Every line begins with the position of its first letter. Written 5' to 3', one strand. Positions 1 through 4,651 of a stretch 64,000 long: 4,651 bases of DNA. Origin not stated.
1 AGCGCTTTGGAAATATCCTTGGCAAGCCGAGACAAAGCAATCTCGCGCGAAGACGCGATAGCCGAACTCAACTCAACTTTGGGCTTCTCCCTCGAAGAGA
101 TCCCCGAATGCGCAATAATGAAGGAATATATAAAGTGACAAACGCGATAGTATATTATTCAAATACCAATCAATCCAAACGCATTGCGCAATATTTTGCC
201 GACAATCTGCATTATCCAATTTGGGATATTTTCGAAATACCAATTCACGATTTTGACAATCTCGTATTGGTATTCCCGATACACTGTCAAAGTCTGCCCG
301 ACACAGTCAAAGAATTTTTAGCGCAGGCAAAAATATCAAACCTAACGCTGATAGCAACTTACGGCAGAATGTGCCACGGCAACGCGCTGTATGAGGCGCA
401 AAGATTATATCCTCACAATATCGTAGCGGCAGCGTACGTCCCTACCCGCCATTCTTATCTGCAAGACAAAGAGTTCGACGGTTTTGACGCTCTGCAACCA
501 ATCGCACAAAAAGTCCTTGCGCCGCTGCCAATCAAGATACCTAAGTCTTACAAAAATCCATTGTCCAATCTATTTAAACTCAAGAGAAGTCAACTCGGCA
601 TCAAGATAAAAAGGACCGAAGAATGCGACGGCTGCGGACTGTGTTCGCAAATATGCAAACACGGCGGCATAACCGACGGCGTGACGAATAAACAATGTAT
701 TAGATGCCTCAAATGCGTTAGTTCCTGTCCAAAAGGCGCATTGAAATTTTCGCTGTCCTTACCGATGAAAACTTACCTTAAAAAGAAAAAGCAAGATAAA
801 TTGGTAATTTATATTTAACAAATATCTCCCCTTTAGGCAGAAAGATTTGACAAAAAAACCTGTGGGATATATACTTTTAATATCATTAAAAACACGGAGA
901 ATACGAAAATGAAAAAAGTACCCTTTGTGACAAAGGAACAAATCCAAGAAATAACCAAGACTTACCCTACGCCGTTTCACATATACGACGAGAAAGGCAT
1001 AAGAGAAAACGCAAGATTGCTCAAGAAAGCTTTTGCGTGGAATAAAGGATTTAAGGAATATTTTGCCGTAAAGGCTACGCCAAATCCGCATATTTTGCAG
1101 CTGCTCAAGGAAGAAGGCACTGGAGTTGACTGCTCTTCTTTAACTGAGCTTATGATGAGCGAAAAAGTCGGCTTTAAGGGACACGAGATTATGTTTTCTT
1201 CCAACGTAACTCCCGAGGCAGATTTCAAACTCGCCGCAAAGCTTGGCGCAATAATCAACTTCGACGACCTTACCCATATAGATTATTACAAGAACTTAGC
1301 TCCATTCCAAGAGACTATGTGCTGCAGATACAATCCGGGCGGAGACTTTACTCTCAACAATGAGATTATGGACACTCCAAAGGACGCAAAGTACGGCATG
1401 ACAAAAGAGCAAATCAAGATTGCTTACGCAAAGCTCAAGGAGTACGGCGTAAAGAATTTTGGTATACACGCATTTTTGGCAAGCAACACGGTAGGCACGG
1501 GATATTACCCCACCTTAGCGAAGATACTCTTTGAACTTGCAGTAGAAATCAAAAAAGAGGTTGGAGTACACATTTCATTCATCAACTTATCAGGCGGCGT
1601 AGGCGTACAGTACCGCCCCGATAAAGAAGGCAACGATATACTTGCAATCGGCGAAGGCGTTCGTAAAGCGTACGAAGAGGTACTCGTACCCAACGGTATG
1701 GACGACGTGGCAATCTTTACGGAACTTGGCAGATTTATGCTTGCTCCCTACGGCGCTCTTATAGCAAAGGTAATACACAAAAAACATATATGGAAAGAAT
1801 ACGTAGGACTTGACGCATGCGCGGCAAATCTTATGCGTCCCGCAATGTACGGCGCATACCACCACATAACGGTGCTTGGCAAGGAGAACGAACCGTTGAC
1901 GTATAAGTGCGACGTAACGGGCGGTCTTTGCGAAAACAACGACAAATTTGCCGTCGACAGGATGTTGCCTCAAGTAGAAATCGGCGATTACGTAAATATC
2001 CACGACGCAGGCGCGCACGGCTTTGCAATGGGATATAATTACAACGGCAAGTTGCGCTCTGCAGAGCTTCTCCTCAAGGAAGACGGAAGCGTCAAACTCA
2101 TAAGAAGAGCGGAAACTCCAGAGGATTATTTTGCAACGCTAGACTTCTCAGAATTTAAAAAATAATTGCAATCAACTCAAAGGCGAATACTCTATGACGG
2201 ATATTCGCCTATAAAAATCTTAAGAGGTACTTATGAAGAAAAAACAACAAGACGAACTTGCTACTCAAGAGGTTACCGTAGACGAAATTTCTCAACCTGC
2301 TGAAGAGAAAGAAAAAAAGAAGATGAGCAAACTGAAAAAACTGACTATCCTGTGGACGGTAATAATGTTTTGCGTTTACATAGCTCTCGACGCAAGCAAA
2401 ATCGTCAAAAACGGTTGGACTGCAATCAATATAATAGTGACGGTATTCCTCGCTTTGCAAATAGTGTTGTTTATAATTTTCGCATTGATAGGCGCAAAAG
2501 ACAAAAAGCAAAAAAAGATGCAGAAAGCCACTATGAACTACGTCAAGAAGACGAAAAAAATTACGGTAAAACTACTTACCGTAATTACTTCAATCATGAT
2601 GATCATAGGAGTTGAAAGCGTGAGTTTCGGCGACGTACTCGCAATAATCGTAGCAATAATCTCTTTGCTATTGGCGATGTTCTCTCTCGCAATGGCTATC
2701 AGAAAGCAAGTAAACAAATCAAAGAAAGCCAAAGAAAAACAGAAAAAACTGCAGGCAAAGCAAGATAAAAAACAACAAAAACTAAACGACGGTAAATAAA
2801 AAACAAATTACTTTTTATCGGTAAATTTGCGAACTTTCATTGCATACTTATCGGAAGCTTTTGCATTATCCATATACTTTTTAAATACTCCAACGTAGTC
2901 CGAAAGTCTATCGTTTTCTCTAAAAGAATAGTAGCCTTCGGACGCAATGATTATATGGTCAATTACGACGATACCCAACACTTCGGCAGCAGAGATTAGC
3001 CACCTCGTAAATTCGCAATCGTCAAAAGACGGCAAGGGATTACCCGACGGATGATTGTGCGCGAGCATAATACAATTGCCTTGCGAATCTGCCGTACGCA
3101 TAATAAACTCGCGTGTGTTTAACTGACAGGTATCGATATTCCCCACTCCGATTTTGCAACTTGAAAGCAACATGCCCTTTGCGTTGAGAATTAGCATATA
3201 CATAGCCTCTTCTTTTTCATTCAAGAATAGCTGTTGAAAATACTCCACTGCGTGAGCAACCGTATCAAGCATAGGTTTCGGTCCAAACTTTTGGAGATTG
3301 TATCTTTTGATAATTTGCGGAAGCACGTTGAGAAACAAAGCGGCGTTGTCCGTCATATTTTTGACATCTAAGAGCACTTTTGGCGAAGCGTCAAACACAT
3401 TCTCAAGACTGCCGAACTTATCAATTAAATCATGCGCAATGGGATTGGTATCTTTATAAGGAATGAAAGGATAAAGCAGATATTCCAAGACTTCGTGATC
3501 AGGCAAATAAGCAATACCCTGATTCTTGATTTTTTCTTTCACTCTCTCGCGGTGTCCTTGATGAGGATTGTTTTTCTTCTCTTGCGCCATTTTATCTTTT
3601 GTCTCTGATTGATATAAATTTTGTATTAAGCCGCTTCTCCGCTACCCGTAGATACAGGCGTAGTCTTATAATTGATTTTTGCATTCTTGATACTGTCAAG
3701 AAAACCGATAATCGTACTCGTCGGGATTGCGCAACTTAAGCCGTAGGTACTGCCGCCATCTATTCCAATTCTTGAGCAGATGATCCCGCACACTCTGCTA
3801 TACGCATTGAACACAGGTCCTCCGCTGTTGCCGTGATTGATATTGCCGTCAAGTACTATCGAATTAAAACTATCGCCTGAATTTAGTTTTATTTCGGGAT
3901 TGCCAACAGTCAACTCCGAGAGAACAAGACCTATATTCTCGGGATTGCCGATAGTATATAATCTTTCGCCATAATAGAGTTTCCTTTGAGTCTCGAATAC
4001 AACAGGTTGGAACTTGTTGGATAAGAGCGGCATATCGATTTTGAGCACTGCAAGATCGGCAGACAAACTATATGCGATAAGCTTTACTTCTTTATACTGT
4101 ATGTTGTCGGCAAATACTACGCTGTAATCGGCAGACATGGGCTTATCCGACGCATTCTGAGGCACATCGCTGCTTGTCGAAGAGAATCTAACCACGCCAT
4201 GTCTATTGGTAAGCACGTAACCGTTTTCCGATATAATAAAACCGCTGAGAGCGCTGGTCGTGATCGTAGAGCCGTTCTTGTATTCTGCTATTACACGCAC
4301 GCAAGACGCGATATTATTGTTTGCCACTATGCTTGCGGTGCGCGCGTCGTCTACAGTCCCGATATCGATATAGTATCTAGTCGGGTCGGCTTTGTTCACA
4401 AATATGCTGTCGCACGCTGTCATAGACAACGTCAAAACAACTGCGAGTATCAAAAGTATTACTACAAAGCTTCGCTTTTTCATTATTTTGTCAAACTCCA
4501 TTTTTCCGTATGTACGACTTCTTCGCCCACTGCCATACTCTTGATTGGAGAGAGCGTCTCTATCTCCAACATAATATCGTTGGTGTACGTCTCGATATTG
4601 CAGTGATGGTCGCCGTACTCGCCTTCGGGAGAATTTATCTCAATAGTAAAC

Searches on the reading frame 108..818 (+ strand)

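Call 62: search_protein_families(library=pfam, proteins=[window:108-818:+], max_evalue=0.001)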
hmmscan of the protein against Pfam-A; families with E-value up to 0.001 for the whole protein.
window:108-818:+ (236 aa): 13 families
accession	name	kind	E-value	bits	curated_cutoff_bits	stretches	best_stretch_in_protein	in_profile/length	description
PF00037.32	Fer4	-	4.9e-09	36.1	21.1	2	196-213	7-24/24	4Fe-4S binding domain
PF12838.12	Fer4_7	-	7.2e-08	33.2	27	1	196-215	1-20/52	4Fe-4S dicluster domain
PF13237.11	Fer4_10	-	3.4e-07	30.5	25.5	1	194-211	6-25/53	4Fe-4S dicluster domain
PF14697.11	Fer4_21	-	7.7e-07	29.6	35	0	192-211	3-22/59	4Fe-4S dicluster domain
PF13484.11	Fer4_16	-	7.1e-06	27.2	30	0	196-215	1-20/66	4Fe-4S double cluster binding domain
PF13183.11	Fer4_8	-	1.1e-05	26.3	27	0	195-208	3-16/68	4Fe-4S dicluster domain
PF13187.11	Fer4_9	-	2.3e-05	24.8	27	0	195-211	35-51/52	4Fe-4S dicluster domain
PF12837.12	Fer4_6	-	2.8e-05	24.3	25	0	196-212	8-24/24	4Fe-4S binding domain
PF13534.11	Fer4_17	-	3.4e-05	24.7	22.2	0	196-210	45-59/61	4Fe-4S dicluster domain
PF12798.12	Fer4_3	-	5.9e-05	24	27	0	197-211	1-15/15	4Fe-4S binding domain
PF13746.11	Fer4_18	-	0.00012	22.7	27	1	166-209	54-97/114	4Fe-4S dicluster domain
PF12797.12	Fer4_2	-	0.0009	19.5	24.5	0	196-208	9-21/22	4Fe-4S binding domain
PF12724.12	Flavodoxin_5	-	0.00092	20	27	0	14-74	2-69/145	Flavodoxin domain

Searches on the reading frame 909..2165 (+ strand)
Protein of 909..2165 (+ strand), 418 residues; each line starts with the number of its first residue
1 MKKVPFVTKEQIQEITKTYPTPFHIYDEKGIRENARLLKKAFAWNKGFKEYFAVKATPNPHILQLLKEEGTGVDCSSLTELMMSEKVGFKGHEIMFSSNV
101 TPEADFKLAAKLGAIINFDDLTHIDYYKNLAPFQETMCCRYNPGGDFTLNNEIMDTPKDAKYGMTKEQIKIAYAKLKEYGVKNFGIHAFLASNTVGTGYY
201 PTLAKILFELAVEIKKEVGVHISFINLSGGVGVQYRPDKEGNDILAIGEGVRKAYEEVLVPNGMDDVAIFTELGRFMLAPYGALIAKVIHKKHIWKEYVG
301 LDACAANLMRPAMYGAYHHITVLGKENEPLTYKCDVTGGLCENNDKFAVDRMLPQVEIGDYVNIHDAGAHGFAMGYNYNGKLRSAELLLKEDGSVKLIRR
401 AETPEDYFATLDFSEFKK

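Call 62: search_protein_families(library=pfam, proteins=[window:909-2165:+], max_evalue=0.001)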
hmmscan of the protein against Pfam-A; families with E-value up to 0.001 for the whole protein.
window:909-2165:+ (418 aa): 2 families
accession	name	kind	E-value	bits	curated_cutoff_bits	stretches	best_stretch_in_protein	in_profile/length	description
PF02784.22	Orn_Arg_deC_N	-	3.5e-30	105.6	23.4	1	31-278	4-246/247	Pyridoxal-dependent decarboxylase, pyridoxal binding domain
PF00278.28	Orn_DAP_Arg_deC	-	2.5e-18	66.6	23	1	249-368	5-95/95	Pyridoxal-dependent decarboxylase, C-terminal sheet domain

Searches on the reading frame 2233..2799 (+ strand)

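Call 62: search_protein_families(library=pfam, proteins=[window:2233-2799:+], max_evalue=0.001)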
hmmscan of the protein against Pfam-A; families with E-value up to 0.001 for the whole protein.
window:2233-2799:+ (188 aa): 5 families
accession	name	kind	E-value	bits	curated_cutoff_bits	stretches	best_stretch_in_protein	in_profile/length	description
PF13314.11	DUF4083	-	2.3e-05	24.7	25.4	1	132-179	2-49/57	Domain of unknown function (DUF4083)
PF11862.13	DUF3382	-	9.9e-05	23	28.9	0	39-119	14-94/97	Domain of unknown function (DUF3382)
PF07332.16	Phage_holin_3_6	-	0.00011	22.7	28.4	0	40-109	48-113/116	Putative Actinobacterial Holin-X, holin superfamily III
PF06011.17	TRP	-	0.00011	21.6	28.5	1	51-172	141-264/426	Transient receptor potential (TRP) ion channel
PF11027.13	DUF2615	-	0.00059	20.3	23.4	0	136-180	53-97/104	Protein of unknown function (DUF2615)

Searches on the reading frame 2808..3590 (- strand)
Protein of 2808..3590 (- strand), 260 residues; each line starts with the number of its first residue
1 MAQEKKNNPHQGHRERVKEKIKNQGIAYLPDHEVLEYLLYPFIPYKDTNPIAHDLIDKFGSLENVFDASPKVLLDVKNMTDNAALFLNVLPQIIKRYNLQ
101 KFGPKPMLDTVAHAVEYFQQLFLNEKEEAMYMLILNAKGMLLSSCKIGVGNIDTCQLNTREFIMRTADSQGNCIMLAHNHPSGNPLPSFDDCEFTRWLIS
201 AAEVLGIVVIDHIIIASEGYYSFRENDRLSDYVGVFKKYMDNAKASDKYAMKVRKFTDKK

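Call 38: search_protein_families(library=pfam, proteins=[window:2808-3590:-], max_evalue=0.001)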
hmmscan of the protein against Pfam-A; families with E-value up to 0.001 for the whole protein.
window:2808-3590:- (260 aa): 1 family
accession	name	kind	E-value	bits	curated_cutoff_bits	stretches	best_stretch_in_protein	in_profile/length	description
PF04002.20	RadC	-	7e-30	103.9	22.1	1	110-226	3-119/121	RadC-like JAB domain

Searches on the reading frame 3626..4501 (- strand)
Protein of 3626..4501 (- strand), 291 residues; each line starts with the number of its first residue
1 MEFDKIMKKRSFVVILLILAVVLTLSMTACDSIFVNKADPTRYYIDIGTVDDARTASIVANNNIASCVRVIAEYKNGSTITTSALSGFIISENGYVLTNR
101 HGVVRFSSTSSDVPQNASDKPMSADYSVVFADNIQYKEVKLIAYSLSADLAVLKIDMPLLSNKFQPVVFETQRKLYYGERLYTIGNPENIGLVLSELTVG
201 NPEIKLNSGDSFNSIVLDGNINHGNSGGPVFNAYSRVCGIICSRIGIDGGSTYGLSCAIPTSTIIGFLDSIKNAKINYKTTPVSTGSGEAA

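Call 38: search_protein_families(library=pfam, proteins=[window:3626-4501:-], max_evalue=0.001)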
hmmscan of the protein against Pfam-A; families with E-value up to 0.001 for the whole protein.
window:3626-4501:- (291 aa): 2 families
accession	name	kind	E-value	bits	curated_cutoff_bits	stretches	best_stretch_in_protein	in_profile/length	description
PF13365.12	Trypsin_2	-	2e-21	77.7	27.6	1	86-240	2-144/144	Trypsin-like peptidase domain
PF00089.32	Trypsin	-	2.6e-10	40.9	20.6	1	85-254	27-208/220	Trypsin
